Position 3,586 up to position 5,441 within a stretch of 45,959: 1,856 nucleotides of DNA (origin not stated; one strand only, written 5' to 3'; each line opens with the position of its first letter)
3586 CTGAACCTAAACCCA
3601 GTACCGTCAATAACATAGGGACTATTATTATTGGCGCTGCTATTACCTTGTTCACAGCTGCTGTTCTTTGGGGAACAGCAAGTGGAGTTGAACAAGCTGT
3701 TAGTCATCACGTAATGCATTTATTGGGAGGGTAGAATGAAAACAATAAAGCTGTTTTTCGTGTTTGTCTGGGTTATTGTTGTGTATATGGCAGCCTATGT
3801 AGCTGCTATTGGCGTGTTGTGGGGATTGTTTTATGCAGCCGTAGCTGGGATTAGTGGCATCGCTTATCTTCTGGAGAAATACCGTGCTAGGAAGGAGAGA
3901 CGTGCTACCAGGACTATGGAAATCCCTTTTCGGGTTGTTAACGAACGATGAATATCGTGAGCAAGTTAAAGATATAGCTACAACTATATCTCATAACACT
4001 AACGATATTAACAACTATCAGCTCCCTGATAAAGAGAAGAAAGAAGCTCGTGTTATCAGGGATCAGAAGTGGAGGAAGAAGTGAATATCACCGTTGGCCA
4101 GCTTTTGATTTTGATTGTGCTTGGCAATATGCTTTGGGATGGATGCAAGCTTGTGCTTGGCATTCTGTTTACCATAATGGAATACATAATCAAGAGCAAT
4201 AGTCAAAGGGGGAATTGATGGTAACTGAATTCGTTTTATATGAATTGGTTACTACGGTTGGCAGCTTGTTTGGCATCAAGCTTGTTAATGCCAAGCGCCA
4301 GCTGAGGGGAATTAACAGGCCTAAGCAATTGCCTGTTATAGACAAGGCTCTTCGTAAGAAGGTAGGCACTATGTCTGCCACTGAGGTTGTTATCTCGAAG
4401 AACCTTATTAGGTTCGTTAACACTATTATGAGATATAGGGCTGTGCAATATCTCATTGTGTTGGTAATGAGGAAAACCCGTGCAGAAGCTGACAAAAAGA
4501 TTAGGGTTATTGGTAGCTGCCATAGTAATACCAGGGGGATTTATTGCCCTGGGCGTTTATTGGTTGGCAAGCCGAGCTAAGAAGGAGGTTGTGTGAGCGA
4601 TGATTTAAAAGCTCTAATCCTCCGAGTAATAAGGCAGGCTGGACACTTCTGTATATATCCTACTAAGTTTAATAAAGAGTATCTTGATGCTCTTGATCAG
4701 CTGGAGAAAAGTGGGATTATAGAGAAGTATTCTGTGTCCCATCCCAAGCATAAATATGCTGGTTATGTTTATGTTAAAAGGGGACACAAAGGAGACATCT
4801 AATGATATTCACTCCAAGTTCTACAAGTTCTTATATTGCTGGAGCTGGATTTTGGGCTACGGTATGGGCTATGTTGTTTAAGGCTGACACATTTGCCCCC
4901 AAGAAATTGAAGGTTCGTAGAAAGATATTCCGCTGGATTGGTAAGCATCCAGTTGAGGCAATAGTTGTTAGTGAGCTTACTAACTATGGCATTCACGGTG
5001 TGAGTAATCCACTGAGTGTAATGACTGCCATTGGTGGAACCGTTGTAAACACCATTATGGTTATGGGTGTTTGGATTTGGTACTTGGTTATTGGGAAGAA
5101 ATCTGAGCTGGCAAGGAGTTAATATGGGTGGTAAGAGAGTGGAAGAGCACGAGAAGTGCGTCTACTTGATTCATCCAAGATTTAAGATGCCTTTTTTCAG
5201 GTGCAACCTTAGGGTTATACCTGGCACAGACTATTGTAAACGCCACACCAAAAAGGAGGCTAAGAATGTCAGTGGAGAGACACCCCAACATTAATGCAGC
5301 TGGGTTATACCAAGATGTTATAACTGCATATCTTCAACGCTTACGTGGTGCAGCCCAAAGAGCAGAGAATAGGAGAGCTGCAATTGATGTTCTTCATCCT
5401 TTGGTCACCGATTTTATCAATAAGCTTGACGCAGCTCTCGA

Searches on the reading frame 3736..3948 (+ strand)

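Call 57: search_protein_families(library=pfam, proteins=[window:3736-3948:+], max_evalue=0.01)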
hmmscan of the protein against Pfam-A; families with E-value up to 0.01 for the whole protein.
window:3736-3948:+ (71 aa): 1 family
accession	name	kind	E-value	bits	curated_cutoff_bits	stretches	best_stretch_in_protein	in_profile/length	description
PF01040.23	UbiA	-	0.0043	16.8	34.2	1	9-61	190-244/250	UbiA prenyltransferase family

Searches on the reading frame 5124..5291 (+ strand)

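Call 18: search_protein_families(library=pfam, proteins=[window:5124-5291:+], max_evalue=0.01)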
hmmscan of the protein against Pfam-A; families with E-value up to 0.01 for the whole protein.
window:5124-5291:+ (56 aa): 1 family
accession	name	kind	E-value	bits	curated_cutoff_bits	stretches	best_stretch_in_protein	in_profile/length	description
PF08879.15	WRC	-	0.00036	20.6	28.6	1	26-48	15-37/43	WRC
